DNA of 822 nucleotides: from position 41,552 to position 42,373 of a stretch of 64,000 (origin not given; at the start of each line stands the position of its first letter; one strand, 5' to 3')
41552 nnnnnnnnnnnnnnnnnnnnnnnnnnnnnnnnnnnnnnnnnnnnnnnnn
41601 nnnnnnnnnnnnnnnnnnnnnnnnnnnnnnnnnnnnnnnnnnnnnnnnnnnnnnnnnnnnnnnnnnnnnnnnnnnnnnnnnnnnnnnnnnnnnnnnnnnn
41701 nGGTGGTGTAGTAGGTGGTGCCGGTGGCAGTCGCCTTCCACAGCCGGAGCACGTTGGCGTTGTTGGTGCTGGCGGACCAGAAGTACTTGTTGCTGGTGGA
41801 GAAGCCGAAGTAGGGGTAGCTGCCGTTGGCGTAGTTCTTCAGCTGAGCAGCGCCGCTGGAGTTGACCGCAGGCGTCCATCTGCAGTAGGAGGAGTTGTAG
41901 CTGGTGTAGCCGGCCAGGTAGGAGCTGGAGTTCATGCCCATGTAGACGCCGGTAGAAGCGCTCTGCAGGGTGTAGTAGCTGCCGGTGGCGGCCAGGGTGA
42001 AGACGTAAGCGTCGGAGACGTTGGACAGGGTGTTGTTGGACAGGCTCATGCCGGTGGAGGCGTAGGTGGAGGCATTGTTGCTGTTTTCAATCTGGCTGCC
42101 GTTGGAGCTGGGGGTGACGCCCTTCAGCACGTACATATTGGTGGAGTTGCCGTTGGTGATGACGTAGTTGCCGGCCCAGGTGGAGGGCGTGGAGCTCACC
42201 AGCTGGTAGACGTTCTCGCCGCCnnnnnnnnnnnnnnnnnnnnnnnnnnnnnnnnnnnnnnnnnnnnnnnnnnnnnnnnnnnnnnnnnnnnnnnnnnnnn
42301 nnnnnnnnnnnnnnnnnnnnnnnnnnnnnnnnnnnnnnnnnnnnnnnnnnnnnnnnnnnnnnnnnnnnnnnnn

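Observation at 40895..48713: Tandem giant secreted proteases with swapped catalytic heads on a shared, uncharacterised repeat stalk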

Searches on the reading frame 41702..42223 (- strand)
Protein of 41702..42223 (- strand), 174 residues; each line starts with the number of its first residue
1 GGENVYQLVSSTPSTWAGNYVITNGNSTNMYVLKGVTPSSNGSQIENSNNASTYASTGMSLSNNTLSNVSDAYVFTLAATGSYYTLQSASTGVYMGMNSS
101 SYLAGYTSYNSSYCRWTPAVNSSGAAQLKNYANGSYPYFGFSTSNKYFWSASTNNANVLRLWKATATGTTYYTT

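Call 7: search_protein_families(library=pfam, proteins=[window:41702-42223:-], max_evalue=10)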
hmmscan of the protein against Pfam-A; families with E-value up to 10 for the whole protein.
seq(174 aa): 2 families
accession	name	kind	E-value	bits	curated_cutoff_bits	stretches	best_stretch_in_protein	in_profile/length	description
PF14200.12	RicinB_lectin_2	-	0.03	15.4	25.6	2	76-135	6-71/89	Ricin-type beta-trefoil lectin domain-like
PF00167.24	FGF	-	0.12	12.8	24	1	82-144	43-105/124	Fibroblast growth factor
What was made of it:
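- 41702..42223 (-): A module X1 (beta-trefoil; the copy that was modelled). RicinB_lectin_2 scores only 15.4 bits, below threshold (call 7).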

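Call 9: search_solved_structures(query=window:41702-42223:-, max_evalue=10, show_alignments=2)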
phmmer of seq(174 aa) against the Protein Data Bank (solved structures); distinct sequences matched with E-value up to 10: 3.
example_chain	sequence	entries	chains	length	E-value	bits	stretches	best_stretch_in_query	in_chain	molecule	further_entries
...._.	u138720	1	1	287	0.32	14.6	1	35-146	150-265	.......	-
3p6i_A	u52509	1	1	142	0.78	13.3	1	28-136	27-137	de novo designed beta-trefoil architecture with symmetric primary structure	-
3p6j_A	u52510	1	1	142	1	13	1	31-136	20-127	de novo designed beta-trefoil architecture with symmetric primary structure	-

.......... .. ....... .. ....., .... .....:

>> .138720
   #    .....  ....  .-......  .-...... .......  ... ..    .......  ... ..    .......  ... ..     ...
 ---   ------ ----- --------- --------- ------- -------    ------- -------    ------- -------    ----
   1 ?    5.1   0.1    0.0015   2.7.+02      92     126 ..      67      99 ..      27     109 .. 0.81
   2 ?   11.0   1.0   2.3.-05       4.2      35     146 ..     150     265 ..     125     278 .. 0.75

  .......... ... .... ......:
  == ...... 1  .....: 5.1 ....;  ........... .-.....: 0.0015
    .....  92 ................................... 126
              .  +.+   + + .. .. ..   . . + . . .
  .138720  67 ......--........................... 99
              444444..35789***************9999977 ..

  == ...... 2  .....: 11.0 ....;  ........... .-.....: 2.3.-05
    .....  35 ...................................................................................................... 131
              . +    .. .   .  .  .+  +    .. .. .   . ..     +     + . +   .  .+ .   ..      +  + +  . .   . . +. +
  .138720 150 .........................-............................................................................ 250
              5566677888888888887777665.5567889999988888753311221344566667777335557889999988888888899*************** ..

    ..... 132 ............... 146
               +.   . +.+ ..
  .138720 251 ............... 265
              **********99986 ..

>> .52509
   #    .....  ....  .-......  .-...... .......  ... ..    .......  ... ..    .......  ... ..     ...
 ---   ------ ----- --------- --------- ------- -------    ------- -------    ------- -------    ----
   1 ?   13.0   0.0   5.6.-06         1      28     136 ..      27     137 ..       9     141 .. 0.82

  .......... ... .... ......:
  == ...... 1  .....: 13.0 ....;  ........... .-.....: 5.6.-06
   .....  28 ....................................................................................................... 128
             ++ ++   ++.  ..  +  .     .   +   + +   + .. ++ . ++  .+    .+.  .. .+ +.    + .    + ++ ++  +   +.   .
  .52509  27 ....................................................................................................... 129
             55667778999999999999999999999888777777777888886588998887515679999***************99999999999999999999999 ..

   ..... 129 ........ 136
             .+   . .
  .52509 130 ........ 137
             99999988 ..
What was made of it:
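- Sequence hints are weak: RicinB_lectin_2, FGF and a designed trefoil (calls 7, 9).
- Tried and rejected: PDB sequence search with X alone gave only noise-level trefoil hints (call 9).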

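Call 11: find_homologous_proteins(query=A1, max_evalue=0.001)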
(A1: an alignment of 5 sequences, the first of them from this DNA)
Query A1 (5 sequences) (174 aa, profile of the alignment): 32 proteins with E <= 0.001 among 2186 candidates.
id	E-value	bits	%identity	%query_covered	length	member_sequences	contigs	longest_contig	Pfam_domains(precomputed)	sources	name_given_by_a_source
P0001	3.5e-58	214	47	97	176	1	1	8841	-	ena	-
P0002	2.3e-57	211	49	93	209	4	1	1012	-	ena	-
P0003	2.6e-56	208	44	95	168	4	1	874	-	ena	-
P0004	4.3e-56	207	48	97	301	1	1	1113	PF09479.17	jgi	jgi:hypothetical protein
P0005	1.7e-54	202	45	97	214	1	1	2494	-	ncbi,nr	ncbi:MAG: hypothetical protein II783_03950, partial [Erysipelotrichales bacterium]|nr:hypothetical p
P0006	2.9e-54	201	48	99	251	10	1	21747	PF09479.17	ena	-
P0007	1.5e-53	199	43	100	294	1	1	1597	PF09479.17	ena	-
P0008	2.2e-53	198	46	95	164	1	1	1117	-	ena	-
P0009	1.1e-52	196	46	99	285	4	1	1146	PF09479.17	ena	-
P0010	1.1e-51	193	37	82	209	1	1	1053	-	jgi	-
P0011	1.1e-48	183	41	89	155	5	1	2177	-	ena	-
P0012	3.5e-48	181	40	97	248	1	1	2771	-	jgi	jgi:hypothetical protein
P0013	1.5e-47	179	41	97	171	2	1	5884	-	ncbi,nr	ncbi:MAG: hypothetical protein II069_04935, partial [Oscillospiraceae bacterium]|nr:hypothetical pro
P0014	1.4e-46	176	44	82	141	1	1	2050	-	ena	-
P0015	1.3e-43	167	40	82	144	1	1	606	-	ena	-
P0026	5.7e-31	125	54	67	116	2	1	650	PF14200.13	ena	-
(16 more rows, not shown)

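Call 20: predict_structure(alignment_id=A2)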
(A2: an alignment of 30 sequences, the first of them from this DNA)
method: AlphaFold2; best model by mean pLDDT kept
length: 174 residues; sequences in the alignment: 30
mean_pLDDT: 89.3   pTM: 0.86
mean pLDDT of the five models: 89.3, 88.7, 88.6, 87.6, 86.2
residues with pLDDT >= 90: 133; 70-90: 26; 50-70: 8; < 50: 7
segments of 3 or more residues with pLDDT < 50: 168-173
pLDDT, mean of each block of 10 residues (from residue 1): 81 95 94 93 93 96 94 96 95 94 89 92 90 89 92 80 73 48
secondary structure, 60 per line:
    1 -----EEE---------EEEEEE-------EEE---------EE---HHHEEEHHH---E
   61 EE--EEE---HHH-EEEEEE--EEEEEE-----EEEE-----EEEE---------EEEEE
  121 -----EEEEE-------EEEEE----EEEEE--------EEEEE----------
elements in order: E6-8 E18-23 E31-33 E51-53 E60-62 E65-67 E75-80 E83-88 E94-97 E103-106 E116-120 E126-130 E138-142 E147-151 E160-164
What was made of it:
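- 41702..42223 (-): AlphaFold2 pLDDT 89.3, pTM 0.86 (call 20).
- On Ricin-type beta-trefoil lectin / CBM13-like: AF2 pLDDT 89.3 (call 20).
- The model has pLDDT 89.3 (call 20).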

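Call 22: fold_search(model_id=the predicted structure, library=pdb)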
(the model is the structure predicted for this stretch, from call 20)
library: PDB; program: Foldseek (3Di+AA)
matches with E <= 10: 848; with E <= 0.001: 107
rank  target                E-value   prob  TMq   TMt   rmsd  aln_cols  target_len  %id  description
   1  8i0w_2                2.4e-05  1.00  0.60  0.62   3.7       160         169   13  The cryo-EM structure of human C complex (released 2024-07-31)
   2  2vse_A                3.4e-05  1.00  0.62  0.15   3.2       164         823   18  Structure and mode of action of a mosquitocidal holotoxin (released 2008-07-08)
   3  4q9p_B                3.6e-05  1.00  0.58  0.70   4.8       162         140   12  Crystal structure of C16T/K12V/C117V/P134V mutant of human acidic fibroblast growth factor (released 2015-03-11)
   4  2vse_B                5.0e-05  1.00  0.62  0.15   3.2       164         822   18  Structure and mode of action of a mosquitocidal holotoxin (released 2008-07-08)
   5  3fgm_A                5.3e-05  1.00  0.61  0.73   3.6       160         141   12  Crystal structure of L44F/C83T/C117V/F132W mutant of Human acidic fibroblast growth factor (released 2009-10-06)
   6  3aj6_B                6.5e-05  1.00  0.58  0.38   3.5       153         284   15  HA1 (HA33) mutant F179I of botulinum type C progenitor toxin complexed with N-acetylgalactosamine, bound at site II (released 2011-06-01)
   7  2yug_MODEL_1_A        6.9e-05  1.00  0.54  0.60   6.4       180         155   13  Solution structure of mouse FRG1 protein (released 2008-04-15)
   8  2hz9_B                8.5e-05  1.00  0.59  0.70   3.7       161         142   12  Crystal structure of Lys12Val/Asn95Val/Cys117Val mutant of human acidic fibroblast growth factor at 1.70 angstrom reso (released 2007-06-19)
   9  4cjm_D                8.5e-05  1.00  0.52  0.67   6.9       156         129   13  Crystal structure of human FGF18 (released 2014-04-09)
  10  2e4m_A                9.0e-05  1.00  0.59  0.38   3.5       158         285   18  Crystal structure of hemagglutinin subcomponent complex (HA-33/HA-17) from Clostridium botulinum serotype D strain 494 (released 2007-06-19)
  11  1qxm_A                9.5e-05  1.00  0.57  0.37   3.9       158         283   14  Crystal structure of a hemagglutinin component (HA1) from type C Clostridium botulinum (released 2004-01-20)
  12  3aj6_A                1.1e-04  1.00  0.59  0.38   3.6       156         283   15  HA1 (HA33) mutant F179I of botulinum type C progenitor toxin complexed with N-acetylgalactosamine, bound at site II (released 2011-06-01)
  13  5b2h_A                1.2e-04  1.00  0.59  0.38   3.4       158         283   16  Crystal structure of HA33 from Clostridium botulinum serotype C strain Yoichi (released 2016-06-15)
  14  2uus_A                1.3e-04  1.00  0.56  0.72   4.5       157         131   10  Crystal structure of the rat FGF1-sucrose octasulfate (SOS) complex. (released 2008-05-13)
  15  3cri_A                1.4e-04  1.00  0.59  0.71   4.5       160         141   13  Crystal structure of human fibroblast growth factor-1 with mutations Glu81Ser, Glu82Asn and Lys101Ala (released 2009-02-17)
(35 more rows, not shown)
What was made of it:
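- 41702..42223 (-): All top Foldseek PDB hits are beta-trefoils (call 22).
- On Ricin-type beta-trefoil lectin / CBM13-like: All top Foldseek hits are trefoils, with probability 1.00 and TMq about 0.6 (call 22).
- Closest known: Ricin-B-type beta-trefoil lectin modules / CBM13 appended to secreted enzymes and toxins. Same: Same fold (call 22), tandem multivalent arrangement, and attachment to secreted catalytic domains.
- The top 50 are all beta-trefoils, including sugar-binding ones: mosquitocidal toxin lectin domains 2vse, HA33 with GalNAc, Gal or Neu5Ac bound, and the CCL2 lectin (call 22). The stalk has a multivalent lectin-like fold (call 22). HA33-type trefoils bind Gal, GalNAc and sialic acid (call 22).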

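Call 31: search_protein_representatives(alignment_id=A2)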
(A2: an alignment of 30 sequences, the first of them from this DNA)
Query: 30 sequences, 213 profile positions. Proteins with E-value up to 0.001 (for the whole library): 402; up to 1e-10: 199; up to 1e-30: 89. The best 150 are listed.
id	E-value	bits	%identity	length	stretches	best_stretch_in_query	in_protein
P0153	7.0e-175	594.0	-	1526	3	1-212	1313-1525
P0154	1.5e-171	583.2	-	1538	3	1-210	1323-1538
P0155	1.1e-170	580.3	-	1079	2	1-210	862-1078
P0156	9.8e-158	538.0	-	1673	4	1-212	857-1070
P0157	4.4e-148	506.4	-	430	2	1-210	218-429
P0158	4.5e-148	506.4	-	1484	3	1-210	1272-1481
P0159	9.8e-148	505.3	-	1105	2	1-210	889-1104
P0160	2.0e-136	468.3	-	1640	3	1-212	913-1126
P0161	5.4e-126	434.2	-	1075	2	1-212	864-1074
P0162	1.2e-123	426.6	-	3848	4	1-211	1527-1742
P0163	1.7e-115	399.9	-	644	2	1-210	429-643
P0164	2.8e-103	360.0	-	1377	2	1-210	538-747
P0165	4.3e-101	352.9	-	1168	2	1-212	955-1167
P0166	4.2e-98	343.1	-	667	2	1-212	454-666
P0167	2.7e-96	337.2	-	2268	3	1-211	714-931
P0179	1.9e-68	246.2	-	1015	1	1-212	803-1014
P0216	6.1e-41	156.3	-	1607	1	1-212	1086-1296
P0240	1.2e-29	119.4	-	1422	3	1-207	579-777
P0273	8.2e-19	84.0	-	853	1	1-210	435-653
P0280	1.6e-16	76.5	-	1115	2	1-211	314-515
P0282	1.7e-16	76.4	-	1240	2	1-211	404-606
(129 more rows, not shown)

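Call 36: search_protein_families(library=pfam, proteins=[P0282, P0273, P0161, P0179, P0240, P0216, P0280, P0155], max_evalue=0.001)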
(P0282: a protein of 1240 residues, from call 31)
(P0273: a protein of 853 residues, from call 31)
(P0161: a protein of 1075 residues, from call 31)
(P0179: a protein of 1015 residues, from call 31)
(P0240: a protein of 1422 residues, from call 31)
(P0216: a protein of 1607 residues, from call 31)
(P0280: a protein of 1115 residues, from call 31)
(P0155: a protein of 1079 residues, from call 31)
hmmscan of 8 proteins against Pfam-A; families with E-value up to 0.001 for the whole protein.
P0282 (1240 aa): 2 families
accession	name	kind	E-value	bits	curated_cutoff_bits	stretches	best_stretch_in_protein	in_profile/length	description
PF04231.19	Endonuclease_1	-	3.6e-17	63.3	25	1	90-273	19-235/235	Endonuclease I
PF09479.16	Flg_new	-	1.7e-08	34.9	27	1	370-439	2-64/65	Listeria-Bacteroides repeat domain (List_Bact_rpt)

P0273 (853 aa): 3 families
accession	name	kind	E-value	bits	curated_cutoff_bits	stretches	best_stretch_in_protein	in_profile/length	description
PF04231.19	Endonuclease_1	-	2.6e-29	103.1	25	1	123-295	67-235/235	Endonuclease I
PF00395.25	SLH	-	3.3e-27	94.6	20.8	2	732-775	1-44/44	S-layer homology domain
PF09479.16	Flg_new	-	0.00098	19.6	27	0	396-471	2-64/65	Listeria-Bacteroides repeat domain (List_Bact_rpt)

P0161 (1075 aa): 3 families
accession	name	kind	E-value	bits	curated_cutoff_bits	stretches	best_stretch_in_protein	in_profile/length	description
PF01653.23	DNA_ligase_aden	-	2.8e-43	148.7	27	1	73-319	2-251/253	NAD-dependent DNA ligase adenylation domain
PF03120.22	DNA_ligase_OB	-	1.3e-15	57.4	32.9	1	324-411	1-77/79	NAD-dependent DNA ligase OB-fold domain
PF09479.16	Flg_new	-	1.9e-08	34.8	27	1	827-896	1-64/65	Listeria-Bacteroides repeat domain (List_Bact_rpt)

P0179 (1015 aa): 4 families
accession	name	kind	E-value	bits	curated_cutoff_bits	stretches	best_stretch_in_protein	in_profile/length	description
PF00240.29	ubiquitin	-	2.4e-23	82.1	25.4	1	33-100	1-69/72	Ubiquitin family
PF00128.31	Alpha-amylase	-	1.4e-14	54.7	22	1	190-356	63-254/446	Alpha amylase, catalytic domain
PF11976.14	Rad60-SLD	-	7.1e-08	32.6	23.8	1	38-96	9-68/72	Ubiquitin-2 like Rad60 SUMO-like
PF09479.16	Flg_new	-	0.00029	21.3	27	0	766-809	1-41/65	Listeria-Bacteroides repeat domain (List_Bact_rpt)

P0240 (1422 aa): 4 families
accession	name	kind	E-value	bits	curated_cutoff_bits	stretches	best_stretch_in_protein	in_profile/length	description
PF05547.17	Peptidase_M6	-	1.7e-21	77.2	22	1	116-351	14-281/294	Immune inhibitor A peptidase M6, catalytic domain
PF09479.16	Flg_new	-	1.7e-18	66.9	27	3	540-614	1-65/65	Listeria-Bacteroides repeat domain (List_Bact_rpt)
PF02368.24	Big_2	-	4.6e-06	26.9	22.8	1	800-855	13-71/79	Bacterial Ig-like domain (group 2)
PF06268.19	Fascin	-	0.00064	20.3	23.1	0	678-745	19-88/108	Fascin domain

P0216 (1607 aa): 2 families
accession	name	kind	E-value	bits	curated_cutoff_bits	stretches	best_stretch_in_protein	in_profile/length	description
PF14262.12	Cthe_2159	-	7e-58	196.4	25.8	1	169-463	9-262/262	Carbohydrate-binding domain-containing protein Cthe_2159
PF09479.16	Flg_new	-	9.5e-05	22.9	27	0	1049-1119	1-64/65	Listeria-Bacteroides repeat domain (List_Bact_rpt)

P0280 (1115 aa): 1 family
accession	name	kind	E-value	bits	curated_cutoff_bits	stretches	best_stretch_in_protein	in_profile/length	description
PF09479.16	Flg_new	-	1.5e-09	38.2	27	1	603-672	1-64/65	Listeria-Bacteroides repeat domain (List_Bact_rpt)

P0155 (1079 aa): 1 family
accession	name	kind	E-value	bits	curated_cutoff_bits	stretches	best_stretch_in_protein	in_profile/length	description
PF09479.16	Flg_new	-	3.2e-17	62.8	27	2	825-894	1-64/65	Listeria-Bacteroides repeat domain (List_Bact_rpt)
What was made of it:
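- The same cassette carries nucleases, amylase and carbohydrate-binding heads, which are not surface-maturation enzymes (call 36). X also follows a nuclease, an amylase and a carbohydrate-binding head (call 36).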

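Call 41: find_related_loci(query=A1, collection=genome_contigs, flank=10000)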
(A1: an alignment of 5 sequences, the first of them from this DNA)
Query A1 (174 aa) in genome_contigs; peptide patterns used: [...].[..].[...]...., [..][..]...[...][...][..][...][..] (x = any residue, [..] = any of these).
164 stretches matched a pattern; 65 encode a relative of the query (tblastn E <= 1e-3); 65 distinct loci.
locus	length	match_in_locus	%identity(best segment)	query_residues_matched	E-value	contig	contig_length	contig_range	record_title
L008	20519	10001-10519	83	2-174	5e-91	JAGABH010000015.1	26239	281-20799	MAG: Oscillospiraceae bacterium isolate RGIG8286 Water_buffalos_Rumen-5__c219726, whole genome shotgun sequence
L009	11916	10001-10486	85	2-163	9e-87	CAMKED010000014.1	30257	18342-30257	MAG: uncultured Clostridia bacterium isolate SRR12081302_bin.73_metaWRAP_v1.3_MAG genome assembly, contig: ERZ12289775.2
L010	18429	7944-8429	85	2-163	5e-87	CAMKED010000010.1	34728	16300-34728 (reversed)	MAG: uncultured Clostridia bacterium isolate SRR12081302_bin.73_metaWRAP_v1.3_MAG genome assembly, contig: ERZ12289775.1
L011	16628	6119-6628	67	5-174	2e-73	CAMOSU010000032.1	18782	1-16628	MAG: uncultured Clostridia bacterium isolate SRR873605_bin.124_metaWRAP_v1.3_MAG genome assembly, contig: NODE_5564_leng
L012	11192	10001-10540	67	1-174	3e-73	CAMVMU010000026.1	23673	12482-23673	MAG TPA_asm: uncultured Oscillospiraceae bacterium isolate SRR8387719_bin.78_metaWRAP_v1.3_MAG genome assembly, contig:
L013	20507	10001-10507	66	6-174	8e-73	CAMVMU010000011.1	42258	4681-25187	MAG TPA_asm: uncultured Oscillospiraceae bacterium isolate SRR8387719_bin.78_metaWRAP_v1.3_MAG genome assembly, contig:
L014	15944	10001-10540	66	1-174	2e-72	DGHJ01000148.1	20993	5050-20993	MAG TPA_asm: Oscillospiraceae bacterium UBA3851 UBA3851_contig_91585, whole genome shotgun sequence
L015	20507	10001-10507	65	6-174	9e-71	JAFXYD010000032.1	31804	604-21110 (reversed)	MAG: Oscillospiraceae bacterium isolate RGIG6852 Sheep_Rumen-4__c454520, whole genome shotgun sequence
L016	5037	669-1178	63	6-174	5e-67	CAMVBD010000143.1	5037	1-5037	MAG TPA_asm: uncultured Clostridia bacterium isolate SRR8387716_bin.86_metaWRAP_v1.3_MAG genome assembly, contig: ERZ142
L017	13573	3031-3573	61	1-174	8e-64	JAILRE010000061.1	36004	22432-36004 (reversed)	MAG: Clostridiales bacterium isolate RUI376 k141_13258062_flag=0_multi=29.8989_len=36004, whole genome shotgun sequence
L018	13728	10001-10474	67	6-163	2e-63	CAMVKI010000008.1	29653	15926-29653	MAG TPA_asm: uncultured Clostridia bacterium isolate SRR8387721_bin.10_metaWRAP_v1.3_MAG genome assembly, contig: ERZ142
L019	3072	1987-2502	61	5-174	2e-63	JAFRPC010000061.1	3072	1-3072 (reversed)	MAG: Oscillospiraceae bacterium isolate RGIG2672 Goat_Omasum-2__c286183, whole genome shotgun sequence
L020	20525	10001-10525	60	2-174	4e-63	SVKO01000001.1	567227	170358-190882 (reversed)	MAG: Oscillospiraceae bacterium isolate SIG463 NODE_4_length_567227_cov_49.757993, whole genome shotgun sequence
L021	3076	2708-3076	84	1-123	2e-62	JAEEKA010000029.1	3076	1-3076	MAG: Oscillospiraceae bacterium isolate Tb.RUG.182 k141_2118989_flag=0_multi=55.5479_len=3076, whole genome shotgun sequ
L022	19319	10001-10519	61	1-174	2e-60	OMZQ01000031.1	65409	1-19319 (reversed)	uncultured Clostridiales bacterium isolate RUG104 genome assembly, contig: scaffold_1818, whole genome shotgun sequence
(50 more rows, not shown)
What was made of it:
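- All 65 related loci are from MAGs, and those with explicit source labels are from the ruminant foregut (call 41). All related loci are from MAGs, and those with explicit labels are from rumen, omasum or reticulum (call 41).
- Tried and rejected: It was repeated with the 5 window copies (call 41).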

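Call 48: search_protein_families(library=pfam, alignment_id=A6, max_evalue=0.001)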
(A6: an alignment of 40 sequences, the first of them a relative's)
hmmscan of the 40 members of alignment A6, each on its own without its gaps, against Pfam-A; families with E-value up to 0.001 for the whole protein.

A. member 1, P0153 (1526 aa): 3 families
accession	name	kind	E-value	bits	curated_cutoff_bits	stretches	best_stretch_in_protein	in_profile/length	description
PF09479.16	Flg_new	-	4.7e-27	94.3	27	3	1276-1345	1-64/65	Listeria-Bacteroides repeat domain (List_Bact_rpt)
PF18560.7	Lectin_like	-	1.2e-25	90.9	27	1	377-526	17-156/156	Lectin like domain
PF00112.29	Peptidase_C1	-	1.7e-10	41.8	20.7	1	82-327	2-205/220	Papain family cysteine protease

B. families by the number of members that match (of 40 scanned): 27 families (the first 25 are shown)
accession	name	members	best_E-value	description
PF09479.16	Flg_new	26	2.5e-50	Listeria-Bacteroides repeat domain (List_Bact_rpt)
PF18560.7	Lectin_like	18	2.9e-26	Lectin like domain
PF00112.29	Peptidase_C1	17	1.3e-19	Papain family cysteine protease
PF00395.25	SLH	10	3.7e-31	S-layer homology domain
PF18998.6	Flg_new_2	4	3.1e-07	Divergent InlB B-repeat domain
PF14200.12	RicinB_lectin_2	3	3.2e-09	Ricin-type beta-trefoil lectin domain-like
PF16738.10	CBM26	2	3.1e-08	Starch-binding module 26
PF02892.21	zf-BED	2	9.3e-05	BED zinc finger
PF00082.27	Peptidase_S8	1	7.1e-36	Subtilase family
PF19127.6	Choline_bind_3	1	2.2e-20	Choline-binding repeat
PF04231.19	Endonuclease_1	1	2.1e-16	Endonuclease I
PF01473.26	Choline_bind_1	1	8.6e-16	Putative cell wall binding repeat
PF25788.1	Ig_Rha78A_N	1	2.4e-12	Rha78A-like, N-terminal immunoglobulin domain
PF00404.24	Dockerin_1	1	9.5e-11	Dockerin type I domain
PF06280.18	fn3_5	1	2.2e-09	Fn3-like domain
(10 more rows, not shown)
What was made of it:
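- On Ricin-type beta-trefoil lectin / CBM13-like: Some relatives do pass (calls 11, 48).
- Closest known: Ricin-B-type beta-trefoil lectin modules / CBM13 appended to secreted enzymes and toxins. Same: Some family members reach the RicinB_lectin_2 model (calls 11, 48).
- An X fragment, P0026, carries PF14200 (call 11), and RicinB_lectin_2 reaches 3e-9 in 3 of 40 X-bearing proteins (call 48). Heads on the same cassette include a nuclease and several protease classes (calls 36, 48), a set that could dismantle foreign cells.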
